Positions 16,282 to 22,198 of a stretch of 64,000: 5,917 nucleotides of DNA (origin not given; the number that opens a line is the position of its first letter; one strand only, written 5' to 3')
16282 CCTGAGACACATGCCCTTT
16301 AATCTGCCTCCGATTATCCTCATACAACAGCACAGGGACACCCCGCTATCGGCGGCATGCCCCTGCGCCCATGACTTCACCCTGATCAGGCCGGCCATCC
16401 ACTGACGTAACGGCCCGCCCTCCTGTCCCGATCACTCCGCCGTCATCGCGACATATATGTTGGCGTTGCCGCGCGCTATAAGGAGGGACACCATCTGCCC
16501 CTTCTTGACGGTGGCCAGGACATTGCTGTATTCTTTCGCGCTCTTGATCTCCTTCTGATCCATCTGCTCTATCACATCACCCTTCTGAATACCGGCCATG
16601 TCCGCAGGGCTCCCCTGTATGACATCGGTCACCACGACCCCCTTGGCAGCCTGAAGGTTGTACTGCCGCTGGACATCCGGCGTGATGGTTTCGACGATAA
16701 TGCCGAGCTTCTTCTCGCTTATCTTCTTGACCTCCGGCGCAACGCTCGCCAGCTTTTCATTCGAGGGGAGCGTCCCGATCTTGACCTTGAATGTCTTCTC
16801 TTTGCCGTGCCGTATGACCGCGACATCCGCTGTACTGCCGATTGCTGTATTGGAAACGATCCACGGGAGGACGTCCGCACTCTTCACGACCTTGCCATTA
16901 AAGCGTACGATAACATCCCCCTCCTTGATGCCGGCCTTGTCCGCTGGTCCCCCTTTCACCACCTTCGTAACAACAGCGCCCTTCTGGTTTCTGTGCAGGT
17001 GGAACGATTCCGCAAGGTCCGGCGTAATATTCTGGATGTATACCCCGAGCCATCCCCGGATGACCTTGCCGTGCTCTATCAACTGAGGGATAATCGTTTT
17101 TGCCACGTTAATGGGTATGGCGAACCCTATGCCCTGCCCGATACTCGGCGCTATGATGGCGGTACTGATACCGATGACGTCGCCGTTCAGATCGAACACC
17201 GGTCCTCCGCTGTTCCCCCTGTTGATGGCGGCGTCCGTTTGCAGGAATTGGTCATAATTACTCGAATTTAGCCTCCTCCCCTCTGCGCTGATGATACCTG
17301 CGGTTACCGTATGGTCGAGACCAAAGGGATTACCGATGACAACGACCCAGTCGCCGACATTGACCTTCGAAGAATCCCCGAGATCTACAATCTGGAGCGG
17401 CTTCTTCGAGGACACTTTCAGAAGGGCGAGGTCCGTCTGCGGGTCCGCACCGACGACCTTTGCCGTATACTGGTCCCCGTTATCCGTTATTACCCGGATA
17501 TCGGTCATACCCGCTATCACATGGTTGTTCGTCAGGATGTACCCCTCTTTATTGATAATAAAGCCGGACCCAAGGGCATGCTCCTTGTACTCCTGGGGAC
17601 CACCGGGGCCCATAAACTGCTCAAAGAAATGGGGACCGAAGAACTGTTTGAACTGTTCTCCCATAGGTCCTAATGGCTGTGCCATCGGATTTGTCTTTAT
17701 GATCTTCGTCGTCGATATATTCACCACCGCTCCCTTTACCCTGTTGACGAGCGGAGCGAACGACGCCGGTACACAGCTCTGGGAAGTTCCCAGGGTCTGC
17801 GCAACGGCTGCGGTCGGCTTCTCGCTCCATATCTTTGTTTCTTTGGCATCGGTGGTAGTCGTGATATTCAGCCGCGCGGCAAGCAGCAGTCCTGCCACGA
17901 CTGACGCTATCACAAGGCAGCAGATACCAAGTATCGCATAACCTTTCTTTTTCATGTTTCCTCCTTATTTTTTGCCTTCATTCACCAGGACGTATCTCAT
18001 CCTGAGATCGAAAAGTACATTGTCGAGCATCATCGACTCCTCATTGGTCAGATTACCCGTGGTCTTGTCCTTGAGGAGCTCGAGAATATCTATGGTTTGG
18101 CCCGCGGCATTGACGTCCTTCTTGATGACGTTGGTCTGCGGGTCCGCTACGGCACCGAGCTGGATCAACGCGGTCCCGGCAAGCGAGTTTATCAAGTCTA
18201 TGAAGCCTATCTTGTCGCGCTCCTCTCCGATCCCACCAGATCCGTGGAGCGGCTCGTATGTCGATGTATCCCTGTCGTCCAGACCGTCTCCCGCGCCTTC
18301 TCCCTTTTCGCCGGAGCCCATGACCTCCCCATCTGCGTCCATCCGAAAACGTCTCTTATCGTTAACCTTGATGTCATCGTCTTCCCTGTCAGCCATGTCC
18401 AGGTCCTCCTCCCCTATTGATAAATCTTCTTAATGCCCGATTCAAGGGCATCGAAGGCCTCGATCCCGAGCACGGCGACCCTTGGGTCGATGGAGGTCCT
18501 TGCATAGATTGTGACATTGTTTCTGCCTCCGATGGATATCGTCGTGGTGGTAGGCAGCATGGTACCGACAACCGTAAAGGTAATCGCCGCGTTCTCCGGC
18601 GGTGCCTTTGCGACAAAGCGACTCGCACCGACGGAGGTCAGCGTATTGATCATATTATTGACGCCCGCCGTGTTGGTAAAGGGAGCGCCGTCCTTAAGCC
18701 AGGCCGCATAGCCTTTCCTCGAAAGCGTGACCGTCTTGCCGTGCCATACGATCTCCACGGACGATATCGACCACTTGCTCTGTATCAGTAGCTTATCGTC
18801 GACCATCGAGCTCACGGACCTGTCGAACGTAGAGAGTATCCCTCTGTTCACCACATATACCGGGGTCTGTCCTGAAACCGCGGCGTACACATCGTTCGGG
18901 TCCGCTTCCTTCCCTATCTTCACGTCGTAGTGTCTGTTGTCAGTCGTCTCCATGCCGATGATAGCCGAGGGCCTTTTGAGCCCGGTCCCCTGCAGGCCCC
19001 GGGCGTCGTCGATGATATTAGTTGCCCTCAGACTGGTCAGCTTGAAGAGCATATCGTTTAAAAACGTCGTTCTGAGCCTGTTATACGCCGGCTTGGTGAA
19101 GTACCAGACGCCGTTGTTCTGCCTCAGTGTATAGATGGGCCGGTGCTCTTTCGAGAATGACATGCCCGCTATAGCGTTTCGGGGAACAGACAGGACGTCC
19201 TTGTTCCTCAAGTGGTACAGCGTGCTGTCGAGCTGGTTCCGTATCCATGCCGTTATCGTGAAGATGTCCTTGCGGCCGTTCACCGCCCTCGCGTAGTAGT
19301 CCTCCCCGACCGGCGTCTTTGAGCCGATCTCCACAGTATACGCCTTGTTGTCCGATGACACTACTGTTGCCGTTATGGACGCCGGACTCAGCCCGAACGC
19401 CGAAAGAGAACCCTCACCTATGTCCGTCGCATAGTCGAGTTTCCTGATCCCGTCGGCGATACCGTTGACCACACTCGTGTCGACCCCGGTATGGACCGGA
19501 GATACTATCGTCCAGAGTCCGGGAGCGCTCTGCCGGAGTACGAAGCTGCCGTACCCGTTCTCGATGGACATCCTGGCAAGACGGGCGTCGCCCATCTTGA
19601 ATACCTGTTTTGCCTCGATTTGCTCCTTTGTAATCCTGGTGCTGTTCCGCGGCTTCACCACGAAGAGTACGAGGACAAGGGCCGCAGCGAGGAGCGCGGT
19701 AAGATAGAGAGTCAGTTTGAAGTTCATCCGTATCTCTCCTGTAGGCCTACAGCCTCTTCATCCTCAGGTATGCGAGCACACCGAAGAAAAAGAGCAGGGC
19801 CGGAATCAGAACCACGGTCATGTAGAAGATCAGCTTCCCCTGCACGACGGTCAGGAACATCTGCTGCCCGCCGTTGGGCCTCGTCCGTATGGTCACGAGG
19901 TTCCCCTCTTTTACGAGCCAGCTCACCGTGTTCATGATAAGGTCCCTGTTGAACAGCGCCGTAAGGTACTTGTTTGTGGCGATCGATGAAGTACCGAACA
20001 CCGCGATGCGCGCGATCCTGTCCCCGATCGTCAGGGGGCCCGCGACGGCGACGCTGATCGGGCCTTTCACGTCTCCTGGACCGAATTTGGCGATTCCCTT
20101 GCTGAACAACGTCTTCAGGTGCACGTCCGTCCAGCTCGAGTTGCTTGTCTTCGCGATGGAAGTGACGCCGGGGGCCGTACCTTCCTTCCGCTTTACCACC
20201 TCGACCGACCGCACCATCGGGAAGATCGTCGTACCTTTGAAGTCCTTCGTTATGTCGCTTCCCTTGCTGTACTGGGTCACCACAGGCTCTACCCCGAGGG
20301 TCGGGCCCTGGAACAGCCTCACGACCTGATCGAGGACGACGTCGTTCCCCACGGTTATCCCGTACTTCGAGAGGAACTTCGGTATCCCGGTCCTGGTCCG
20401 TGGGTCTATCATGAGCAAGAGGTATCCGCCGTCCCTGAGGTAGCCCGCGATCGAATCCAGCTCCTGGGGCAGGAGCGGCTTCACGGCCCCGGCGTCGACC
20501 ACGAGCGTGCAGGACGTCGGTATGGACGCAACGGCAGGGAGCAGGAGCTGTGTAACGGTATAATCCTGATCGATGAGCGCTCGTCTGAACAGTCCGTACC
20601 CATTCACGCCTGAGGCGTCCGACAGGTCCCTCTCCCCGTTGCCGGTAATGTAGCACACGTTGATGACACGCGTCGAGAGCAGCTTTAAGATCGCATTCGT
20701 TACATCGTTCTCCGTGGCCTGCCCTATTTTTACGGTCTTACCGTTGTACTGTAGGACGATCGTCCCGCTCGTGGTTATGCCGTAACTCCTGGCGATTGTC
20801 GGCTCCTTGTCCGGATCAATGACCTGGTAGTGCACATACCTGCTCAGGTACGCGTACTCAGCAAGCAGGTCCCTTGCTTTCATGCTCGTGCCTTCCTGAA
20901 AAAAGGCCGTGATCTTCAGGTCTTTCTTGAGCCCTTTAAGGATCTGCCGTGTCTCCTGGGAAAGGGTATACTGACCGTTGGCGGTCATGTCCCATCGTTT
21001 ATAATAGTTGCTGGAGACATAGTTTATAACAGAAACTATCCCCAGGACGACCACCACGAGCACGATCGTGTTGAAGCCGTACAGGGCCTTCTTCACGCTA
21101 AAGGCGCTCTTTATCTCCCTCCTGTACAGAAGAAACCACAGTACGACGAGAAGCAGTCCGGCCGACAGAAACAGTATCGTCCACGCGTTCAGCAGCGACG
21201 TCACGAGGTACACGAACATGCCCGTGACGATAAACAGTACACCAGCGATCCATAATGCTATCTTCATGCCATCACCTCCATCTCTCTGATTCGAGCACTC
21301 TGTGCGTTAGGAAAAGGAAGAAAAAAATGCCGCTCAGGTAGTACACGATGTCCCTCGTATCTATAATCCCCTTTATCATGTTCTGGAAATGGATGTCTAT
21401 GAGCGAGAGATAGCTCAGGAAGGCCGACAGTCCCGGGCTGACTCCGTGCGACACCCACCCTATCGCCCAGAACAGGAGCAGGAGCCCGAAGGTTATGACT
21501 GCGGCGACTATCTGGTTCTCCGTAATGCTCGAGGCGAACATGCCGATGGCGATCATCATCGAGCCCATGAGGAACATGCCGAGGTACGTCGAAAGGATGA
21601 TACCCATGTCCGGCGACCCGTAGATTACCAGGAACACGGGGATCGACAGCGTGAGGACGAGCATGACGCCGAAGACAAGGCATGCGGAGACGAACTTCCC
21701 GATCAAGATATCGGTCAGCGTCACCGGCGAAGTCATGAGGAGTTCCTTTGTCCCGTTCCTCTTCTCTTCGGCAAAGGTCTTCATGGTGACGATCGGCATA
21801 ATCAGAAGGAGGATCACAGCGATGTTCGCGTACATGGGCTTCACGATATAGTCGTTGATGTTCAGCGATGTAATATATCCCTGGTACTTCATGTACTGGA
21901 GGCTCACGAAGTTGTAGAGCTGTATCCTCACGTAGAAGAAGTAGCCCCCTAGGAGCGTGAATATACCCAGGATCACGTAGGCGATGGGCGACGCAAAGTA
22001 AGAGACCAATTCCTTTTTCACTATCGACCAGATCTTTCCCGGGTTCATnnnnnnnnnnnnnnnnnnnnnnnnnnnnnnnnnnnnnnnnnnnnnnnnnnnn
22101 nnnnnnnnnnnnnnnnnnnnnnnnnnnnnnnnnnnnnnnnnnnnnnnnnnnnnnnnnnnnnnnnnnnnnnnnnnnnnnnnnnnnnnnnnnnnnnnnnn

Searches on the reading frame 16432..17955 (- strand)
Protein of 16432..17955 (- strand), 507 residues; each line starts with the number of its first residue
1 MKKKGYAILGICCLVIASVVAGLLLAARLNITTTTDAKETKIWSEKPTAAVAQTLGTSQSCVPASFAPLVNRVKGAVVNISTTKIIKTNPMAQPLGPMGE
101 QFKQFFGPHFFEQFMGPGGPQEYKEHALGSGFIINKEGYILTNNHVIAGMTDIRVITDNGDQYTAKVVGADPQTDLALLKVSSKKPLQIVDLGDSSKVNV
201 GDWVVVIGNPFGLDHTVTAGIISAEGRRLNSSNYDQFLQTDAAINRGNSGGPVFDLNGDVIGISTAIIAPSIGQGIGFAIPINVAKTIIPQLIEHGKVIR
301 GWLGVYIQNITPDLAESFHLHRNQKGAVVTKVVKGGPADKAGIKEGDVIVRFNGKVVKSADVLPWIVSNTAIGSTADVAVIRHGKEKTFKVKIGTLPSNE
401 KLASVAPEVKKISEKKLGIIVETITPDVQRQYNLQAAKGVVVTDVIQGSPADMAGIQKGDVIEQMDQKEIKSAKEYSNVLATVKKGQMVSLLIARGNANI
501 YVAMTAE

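Call 56: search_protein_families(library=pfam, proteins=[window:16432-17955:-], max_evalue=0.00001)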
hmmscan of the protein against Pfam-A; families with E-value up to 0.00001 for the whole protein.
window:16432-17955:- (507 aa): 5 families
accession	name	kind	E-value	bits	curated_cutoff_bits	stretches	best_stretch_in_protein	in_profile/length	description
PF13365.12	Trypsin_2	-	2.6e-38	132.4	27.6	1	129-263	1-144/144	Trypsin-like peptidase domain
PF13180.12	PDZ_2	-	2.5e-31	108.2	27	2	318-393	12-80/80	PDZ domain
PF00089.32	Trypsin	-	7.5e-22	78.7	20.6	1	128-288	26-219/220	Trypsin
PF00595.29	PDZ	-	1.5e-20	73.8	23.2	2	416-493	11-80/81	PDZ domain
PF17820.7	PDZ_6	-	6.1e-20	71.2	27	2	328-360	1-33/54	PDZ domain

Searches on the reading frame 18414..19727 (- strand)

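Call 56: search_protein_families(library=pfam, proteins=[window:18414-19727:-], max_evalue=0.00001)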
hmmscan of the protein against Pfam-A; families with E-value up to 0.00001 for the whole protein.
window:18414-19727:- (437 aa): 1 family
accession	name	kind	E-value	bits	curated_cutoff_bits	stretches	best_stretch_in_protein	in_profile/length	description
PF14238.11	DUF4340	-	3.7e-38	132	25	2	208-380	1-176/183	Domain of unknown function (DUF4340)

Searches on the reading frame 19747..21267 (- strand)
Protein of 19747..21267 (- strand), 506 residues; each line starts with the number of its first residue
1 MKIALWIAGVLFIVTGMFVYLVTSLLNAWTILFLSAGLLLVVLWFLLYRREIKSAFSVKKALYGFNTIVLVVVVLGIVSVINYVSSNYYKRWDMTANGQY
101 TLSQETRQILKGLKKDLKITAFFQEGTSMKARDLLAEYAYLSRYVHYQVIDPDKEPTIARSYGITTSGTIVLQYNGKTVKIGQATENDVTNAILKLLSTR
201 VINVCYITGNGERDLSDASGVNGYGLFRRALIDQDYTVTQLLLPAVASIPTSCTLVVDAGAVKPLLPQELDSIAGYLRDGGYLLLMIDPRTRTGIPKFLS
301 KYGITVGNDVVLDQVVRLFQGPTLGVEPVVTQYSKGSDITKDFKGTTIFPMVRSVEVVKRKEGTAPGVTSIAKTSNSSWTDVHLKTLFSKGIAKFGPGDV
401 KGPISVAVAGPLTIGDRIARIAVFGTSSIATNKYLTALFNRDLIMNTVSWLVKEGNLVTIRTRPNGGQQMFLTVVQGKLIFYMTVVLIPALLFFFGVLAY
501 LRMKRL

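Call 57: search_protein_families(library=pfam, proteins=[window:19747-21267:-], max_evalue=0.00001)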
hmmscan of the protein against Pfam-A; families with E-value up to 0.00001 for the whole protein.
window:19747-21267:- (506 aa): 2 families
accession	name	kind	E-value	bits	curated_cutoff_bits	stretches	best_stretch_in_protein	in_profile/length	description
PF09822.16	ABC_transp_aux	-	3e-17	63.2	34.7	1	203-434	3-263/288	ABC-type uncharacterized transport system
PF23357.1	DUF7088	-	5.9e-13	49.3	27.8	1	97-170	2-86/105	Domain of unknown function (DUF7088)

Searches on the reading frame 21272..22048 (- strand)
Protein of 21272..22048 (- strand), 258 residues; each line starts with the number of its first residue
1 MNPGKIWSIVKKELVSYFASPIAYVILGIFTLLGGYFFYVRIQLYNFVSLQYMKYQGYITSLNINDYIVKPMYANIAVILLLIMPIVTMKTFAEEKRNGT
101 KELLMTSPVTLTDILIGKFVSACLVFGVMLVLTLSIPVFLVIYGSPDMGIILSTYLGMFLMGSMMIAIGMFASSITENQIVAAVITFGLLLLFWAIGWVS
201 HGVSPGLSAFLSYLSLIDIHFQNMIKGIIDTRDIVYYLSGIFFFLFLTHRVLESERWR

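Call 57: search_protein_families(library=pfam, proteins=[window:21272-22048:-], max_evalue=0.00001)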
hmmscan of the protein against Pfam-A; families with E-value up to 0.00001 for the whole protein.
window:21272-22048:- (258 aa): 5 families
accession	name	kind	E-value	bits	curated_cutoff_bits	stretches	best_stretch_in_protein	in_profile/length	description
PF12679.13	ABC2_membrane_2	-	5.4e-13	49.3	27.2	1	46-203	53-206/283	ABC-2 family transporter protein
PF12698.13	ABC2_membrane_3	-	5.3e-11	42.6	31.6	1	62-229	158-319/347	ABC-2 family transporter protein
PF12730.13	ABC2_membrane_4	-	3.5e-07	30.8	27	1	46-187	26-173/179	ABC-2 family transporter protein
PF13346.12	ABC2_membrane_5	-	4.3e-06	26.8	25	1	73-215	35-167/205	ABC-2 family transporter protein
PF01061.29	ABC2_membrane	-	6.2e-06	26.3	26.9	1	6-193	3-173/211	ABC-2 type transporter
